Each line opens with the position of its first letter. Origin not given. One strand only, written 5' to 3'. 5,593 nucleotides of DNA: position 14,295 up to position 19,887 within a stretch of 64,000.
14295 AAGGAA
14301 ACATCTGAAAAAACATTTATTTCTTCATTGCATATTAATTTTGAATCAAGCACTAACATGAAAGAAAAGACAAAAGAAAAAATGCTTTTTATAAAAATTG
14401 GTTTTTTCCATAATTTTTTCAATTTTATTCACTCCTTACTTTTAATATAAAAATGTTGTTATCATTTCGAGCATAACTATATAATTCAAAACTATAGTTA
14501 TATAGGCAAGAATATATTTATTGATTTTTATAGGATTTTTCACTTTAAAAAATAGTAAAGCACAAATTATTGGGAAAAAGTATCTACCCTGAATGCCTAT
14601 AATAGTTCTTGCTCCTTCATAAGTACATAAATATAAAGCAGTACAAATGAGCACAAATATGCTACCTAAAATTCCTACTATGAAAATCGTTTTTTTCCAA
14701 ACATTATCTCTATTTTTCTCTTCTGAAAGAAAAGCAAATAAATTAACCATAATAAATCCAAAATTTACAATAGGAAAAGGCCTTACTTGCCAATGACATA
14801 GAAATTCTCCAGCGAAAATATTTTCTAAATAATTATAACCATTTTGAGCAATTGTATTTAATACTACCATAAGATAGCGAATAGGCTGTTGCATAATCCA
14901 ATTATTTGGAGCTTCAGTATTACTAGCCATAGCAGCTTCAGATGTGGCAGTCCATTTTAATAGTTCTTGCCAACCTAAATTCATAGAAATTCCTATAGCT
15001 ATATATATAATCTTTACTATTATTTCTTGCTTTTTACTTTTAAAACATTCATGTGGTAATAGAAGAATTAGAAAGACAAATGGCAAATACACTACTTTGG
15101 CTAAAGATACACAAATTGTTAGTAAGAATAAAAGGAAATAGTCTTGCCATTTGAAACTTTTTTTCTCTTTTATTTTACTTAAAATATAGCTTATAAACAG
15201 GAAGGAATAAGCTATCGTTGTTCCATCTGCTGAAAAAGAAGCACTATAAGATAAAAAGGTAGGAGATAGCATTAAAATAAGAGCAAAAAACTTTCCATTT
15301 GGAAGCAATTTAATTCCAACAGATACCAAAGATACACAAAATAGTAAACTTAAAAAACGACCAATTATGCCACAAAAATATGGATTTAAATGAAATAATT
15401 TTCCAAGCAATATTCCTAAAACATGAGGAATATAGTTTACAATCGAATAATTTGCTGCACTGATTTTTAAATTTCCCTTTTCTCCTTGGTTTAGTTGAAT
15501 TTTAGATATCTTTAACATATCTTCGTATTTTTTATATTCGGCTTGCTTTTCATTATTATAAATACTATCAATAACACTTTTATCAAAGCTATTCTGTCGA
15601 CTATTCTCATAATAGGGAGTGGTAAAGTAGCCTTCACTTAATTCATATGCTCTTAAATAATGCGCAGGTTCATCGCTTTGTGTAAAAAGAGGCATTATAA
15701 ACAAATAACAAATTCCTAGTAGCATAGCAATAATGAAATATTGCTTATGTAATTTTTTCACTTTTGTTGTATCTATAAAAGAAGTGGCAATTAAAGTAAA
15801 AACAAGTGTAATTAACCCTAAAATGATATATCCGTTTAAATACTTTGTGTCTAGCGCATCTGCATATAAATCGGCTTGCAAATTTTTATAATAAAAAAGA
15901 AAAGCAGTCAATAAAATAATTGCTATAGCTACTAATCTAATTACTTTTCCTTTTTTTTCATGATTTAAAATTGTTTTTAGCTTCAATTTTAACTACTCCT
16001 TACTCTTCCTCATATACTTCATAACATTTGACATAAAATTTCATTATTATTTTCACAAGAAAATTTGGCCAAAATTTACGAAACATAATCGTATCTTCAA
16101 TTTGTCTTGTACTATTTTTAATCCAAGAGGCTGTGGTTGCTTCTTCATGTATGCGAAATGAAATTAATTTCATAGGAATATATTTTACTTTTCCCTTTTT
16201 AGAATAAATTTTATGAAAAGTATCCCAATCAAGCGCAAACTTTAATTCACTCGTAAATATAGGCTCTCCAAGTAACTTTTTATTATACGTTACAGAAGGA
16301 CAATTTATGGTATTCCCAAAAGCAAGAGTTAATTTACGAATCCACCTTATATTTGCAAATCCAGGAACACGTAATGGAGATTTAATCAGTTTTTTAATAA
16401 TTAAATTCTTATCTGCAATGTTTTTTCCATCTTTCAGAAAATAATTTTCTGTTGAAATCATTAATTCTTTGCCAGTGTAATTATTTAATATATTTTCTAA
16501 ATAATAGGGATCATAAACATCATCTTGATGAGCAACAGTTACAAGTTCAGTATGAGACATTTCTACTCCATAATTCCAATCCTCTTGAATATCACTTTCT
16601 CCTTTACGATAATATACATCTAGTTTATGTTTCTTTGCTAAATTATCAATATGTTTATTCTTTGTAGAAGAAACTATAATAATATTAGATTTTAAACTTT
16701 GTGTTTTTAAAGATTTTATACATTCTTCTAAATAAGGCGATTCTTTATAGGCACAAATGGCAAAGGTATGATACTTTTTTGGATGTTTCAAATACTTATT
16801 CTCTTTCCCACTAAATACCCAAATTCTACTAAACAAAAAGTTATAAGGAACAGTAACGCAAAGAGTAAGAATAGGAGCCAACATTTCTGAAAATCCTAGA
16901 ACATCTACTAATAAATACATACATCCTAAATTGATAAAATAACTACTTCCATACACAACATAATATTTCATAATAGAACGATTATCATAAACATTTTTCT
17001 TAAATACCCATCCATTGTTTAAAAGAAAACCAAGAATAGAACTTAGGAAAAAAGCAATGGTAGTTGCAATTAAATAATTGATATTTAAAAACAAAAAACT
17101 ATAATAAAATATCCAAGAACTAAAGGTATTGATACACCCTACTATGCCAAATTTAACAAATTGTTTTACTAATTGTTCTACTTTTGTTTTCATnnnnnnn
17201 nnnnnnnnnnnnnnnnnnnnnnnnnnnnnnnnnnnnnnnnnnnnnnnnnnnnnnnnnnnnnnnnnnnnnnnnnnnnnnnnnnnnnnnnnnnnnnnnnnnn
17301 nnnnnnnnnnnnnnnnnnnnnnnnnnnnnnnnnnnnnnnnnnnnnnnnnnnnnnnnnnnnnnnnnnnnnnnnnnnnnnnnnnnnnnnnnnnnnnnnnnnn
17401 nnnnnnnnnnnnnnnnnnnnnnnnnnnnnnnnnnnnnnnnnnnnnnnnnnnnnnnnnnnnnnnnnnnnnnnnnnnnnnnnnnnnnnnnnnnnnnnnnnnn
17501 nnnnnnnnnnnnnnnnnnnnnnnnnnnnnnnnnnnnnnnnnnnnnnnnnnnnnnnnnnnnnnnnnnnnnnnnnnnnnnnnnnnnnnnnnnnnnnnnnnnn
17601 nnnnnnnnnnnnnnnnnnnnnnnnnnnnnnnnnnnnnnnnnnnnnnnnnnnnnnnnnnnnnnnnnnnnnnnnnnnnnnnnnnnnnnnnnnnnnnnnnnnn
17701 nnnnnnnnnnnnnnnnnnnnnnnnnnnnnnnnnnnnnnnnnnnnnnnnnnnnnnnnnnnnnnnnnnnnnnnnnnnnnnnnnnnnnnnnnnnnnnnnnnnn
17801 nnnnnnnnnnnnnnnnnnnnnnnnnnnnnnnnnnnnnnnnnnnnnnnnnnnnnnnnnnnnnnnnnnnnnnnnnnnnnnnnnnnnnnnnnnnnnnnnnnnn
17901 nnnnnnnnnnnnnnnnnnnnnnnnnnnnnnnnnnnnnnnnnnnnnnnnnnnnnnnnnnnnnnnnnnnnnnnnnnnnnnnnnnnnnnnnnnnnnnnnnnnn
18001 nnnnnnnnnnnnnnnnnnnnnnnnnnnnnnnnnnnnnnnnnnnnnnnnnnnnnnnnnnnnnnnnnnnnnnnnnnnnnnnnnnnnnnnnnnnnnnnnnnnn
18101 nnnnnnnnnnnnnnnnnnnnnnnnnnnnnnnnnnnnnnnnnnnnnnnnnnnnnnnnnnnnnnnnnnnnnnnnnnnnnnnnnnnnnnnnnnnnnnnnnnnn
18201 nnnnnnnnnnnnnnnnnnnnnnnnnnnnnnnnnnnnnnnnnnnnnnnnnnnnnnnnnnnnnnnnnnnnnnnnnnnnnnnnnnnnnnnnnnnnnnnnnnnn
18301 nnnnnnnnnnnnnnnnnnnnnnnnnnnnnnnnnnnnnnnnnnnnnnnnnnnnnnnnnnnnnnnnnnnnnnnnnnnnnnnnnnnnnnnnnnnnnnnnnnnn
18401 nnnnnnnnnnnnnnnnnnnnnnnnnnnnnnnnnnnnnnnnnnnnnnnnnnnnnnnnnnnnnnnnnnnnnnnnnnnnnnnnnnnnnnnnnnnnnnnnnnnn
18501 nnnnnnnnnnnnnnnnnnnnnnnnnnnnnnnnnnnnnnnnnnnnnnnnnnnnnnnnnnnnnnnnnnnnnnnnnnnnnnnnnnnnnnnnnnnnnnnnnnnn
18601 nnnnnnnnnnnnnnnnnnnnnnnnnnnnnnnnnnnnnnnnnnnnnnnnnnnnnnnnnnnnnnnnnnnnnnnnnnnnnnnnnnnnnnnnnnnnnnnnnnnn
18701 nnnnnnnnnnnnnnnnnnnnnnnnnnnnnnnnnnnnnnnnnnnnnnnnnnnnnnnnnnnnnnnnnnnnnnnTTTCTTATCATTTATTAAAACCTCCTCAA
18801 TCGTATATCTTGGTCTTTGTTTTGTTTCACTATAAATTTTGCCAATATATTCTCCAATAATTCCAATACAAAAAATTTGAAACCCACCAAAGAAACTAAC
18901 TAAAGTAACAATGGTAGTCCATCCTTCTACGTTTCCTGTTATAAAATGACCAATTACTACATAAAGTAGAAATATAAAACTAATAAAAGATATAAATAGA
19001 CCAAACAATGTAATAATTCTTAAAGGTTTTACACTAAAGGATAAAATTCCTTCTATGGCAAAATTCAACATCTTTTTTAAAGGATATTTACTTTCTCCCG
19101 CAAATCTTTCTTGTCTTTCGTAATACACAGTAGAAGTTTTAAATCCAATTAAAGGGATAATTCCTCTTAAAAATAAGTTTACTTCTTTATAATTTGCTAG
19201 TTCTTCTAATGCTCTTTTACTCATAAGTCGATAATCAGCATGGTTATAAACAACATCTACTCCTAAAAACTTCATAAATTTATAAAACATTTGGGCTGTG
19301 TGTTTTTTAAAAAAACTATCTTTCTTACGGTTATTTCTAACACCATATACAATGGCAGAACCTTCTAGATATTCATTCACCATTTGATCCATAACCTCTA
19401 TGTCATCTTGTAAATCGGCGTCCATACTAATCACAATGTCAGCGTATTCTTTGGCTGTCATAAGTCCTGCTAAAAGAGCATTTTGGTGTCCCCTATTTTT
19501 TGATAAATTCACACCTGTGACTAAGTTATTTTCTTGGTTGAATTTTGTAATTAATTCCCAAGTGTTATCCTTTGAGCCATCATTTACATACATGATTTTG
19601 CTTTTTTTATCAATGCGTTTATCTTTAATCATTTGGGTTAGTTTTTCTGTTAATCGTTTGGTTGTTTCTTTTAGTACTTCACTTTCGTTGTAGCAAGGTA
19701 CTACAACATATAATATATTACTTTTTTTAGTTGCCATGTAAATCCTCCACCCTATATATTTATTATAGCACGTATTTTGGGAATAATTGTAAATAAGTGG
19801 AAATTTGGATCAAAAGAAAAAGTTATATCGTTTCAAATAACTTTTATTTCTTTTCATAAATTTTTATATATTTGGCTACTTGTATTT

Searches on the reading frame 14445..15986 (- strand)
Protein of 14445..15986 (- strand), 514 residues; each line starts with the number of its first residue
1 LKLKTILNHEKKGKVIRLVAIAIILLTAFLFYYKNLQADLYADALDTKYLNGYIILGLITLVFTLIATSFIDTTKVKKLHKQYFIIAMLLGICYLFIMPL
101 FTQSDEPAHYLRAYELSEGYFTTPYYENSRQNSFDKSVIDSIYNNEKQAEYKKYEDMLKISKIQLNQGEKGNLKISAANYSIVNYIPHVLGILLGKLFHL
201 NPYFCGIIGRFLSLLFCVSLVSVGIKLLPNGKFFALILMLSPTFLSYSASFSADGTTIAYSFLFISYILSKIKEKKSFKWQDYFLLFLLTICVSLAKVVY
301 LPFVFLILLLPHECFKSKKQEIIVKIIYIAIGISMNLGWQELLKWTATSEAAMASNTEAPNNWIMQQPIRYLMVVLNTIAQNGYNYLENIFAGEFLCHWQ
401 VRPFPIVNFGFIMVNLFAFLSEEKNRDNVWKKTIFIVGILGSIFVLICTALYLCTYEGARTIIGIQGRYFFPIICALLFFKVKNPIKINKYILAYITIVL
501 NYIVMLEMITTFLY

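Call 8: search_protein_families(library=pfam, proteins=[window:14445-15986:-])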
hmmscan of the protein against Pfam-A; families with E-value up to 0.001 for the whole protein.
window:14445-15986:- (514 aa): 2 families
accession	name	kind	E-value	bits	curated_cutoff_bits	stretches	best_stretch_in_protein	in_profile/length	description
PF09913.15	DUF2142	-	1.5e-43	149.5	30.1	1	89-475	2-393/395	Predicted membrane protein (DUF2142)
PF10277.15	Frag1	-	0.00029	20.9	30.3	1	19-98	61-140/220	Frag1/DRAM/Sfk1 family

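Call 36: search_protein_families(library=ncbifam, proteins=[window:14445-15986:-], max_evalue=0.001)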
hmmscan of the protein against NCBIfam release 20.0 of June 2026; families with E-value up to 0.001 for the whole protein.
window:14445-15986:- (514 aa): 1 family
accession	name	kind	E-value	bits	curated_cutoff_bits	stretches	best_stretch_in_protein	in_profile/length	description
NF047510.1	LIC_10190_fam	subfamily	2.3e-05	23.3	100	1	211-331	175-294/424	LIC_10190 family membrane protein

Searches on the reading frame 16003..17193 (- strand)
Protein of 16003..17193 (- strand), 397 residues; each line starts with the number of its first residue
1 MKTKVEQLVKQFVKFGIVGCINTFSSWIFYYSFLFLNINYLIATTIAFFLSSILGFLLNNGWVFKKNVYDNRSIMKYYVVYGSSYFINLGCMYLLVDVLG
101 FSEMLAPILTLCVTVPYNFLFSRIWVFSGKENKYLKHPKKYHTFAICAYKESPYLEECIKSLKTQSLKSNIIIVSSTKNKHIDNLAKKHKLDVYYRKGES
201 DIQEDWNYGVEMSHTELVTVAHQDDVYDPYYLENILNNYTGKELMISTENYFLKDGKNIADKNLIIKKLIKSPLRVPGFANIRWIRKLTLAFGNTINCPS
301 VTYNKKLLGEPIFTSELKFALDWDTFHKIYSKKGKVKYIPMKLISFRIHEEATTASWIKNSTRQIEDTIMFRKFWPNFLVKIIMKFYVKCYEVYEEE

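Call 8: search_protein_families(library=pfam, proteins=[window:16003-17193:-])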
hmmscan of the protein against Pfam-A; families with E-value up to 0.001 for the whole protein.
window:16003-17193:- (397 aa): 3 families
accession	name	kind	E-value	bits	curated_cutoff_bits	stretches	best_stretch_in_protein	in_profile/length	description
PF04138.20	GtrA_DPMS_TM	-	5e-23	82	26.1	1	14-127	1-117/117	GtrA/DPMS, transmembrane domain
PF00535.33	Glycos_transf_2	-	1.5e-11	45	23.3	1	144-241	2-105/168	Glycosyl transferase family 2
PF13641.12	Glyco_tranf_2_3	-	5.3e-05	23.8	27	1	143-239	4-111/230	Glycosyltransferase like family 2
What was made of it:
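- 16000..17193 (-): 397-aa protein with an N-terminal GtrA-family domain fused to a GT2 domain. It is the nearest candidate flippase for a three-component pathway and is not under the poly-G promoter. Call 8.
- On Three-component (Gtr-type) extracytoplasmic glycosylation: A GtrA_DPMS_TM domain (E 5e-23) is fused to a GT2 in the 397-aa protein at 16000-17193 (call 8).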

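Call 36: search_protein_families(library=ncbifam, proteins=[window:16003-17193:-], max_evalue=0.001)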
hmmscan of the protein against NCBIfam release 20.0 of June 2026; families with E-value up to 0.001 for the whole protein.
window:16003-17193:- (397 aa): 0 families

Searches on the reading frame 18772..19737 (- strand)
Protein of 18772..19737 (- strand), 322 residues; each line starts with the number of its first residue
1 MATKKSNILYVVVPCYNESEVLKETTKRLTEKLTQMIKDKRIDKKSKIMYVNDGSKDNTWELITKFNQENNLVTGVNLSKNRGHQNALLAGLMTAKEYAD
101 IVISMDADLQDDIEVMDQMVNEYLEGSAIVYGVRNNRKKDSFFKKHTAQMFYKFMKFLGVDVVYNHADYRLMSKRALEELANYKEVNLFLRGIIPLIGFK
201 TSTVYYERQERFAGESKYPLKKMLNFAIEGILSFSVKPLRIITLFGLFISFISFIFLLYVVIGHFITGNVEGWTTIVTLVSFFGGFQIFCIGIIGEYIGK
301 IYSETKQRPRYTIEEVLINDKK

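Call 8: search_protein_families(library=pfam, proteins=[window:18772-19737:-])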
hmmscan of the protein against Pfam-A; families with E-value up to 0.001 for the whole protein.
window:18772-19737:- (322 aa): 1 family
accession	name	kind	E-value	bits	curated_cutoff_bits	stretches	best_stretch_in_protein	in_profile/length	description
PF00535.33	Glycos_transf_2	-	1.3e-24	87.5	23.3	1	11-180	2-167/168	Glycosyl transferase family 2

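Call 36: search_protein_families(library=ncbifam, proteins=[window:18772-19737:-], max_evalue=0.001)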
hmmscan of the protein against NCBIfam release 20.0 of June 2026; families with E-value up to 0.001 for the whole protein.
window:18772-19737:- (322 aa): 11 families
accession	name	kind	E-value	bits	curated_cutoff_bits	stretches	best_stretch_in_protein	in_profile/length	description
NF047588.1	GlcsyltransPgfSStrep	equivalog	9.3e-73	245.1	500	1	9-316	3-305/308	glycosyltransferase PgfS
NF007986.1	PRK10714.1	equivalog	6e-44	150.3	529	1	9-319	8-314/316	undecaprenyl-phosphate 4-deoxy-4-formamido-L-arabinose transferase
TIGR03937.1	PgaC_IcaA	equivalog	5.2e-16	58.6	422.3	1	4-128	42-155/407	poly-beta-1,6-N-acetyl-D-glucosamine synthase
NF041875.1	EPS_EpsD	equivalog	6.3e-07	29.1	370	1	10-130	2-111/325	exopolysaccharide biosynthesis glycosyltransferase EpsD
NF058614.1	PPMAGASynPpgS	equivalog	1.8e-06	27.5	370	1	10-139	3-118/226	polyprenyl-phospho-N-acetylgalactosaminyl synthase PpgS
TIGR04242.1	nodulat_NodC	equivalog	7.8e-06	25.1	550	1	9-123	50-156/395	chitooligosaccharide synthase NodC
TIGR03111.1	glyc2_xrt_Gpos1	hypoth_equivalog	1.1e-05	24.4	363.95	1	8-129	50-162/439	TIGR03111 family XrtG-associated glycosyltransferase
NF007482.0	PRK10073.1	equivalog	1.5e-05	24.2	423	1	5-108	4-95/334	glycosyltransferase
TIGR04283.1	glyco_like_mftF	equivalog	0.00016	21.4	182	1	11-122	3-95/221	TIGR04283 family arsenosugar biosynthesis glycosyltransferase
NF010496.0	PRK13915.1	equivalog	0.00041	19.5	262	1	2-125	26-144/307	glucosyl-3-phosphoglycerate synthase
NF047683.1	TeichurnBiosyTuaG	equivalog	0.00051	19.7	400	1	4-110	3-98/252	teichuronic acid biosynthesis protein TuaG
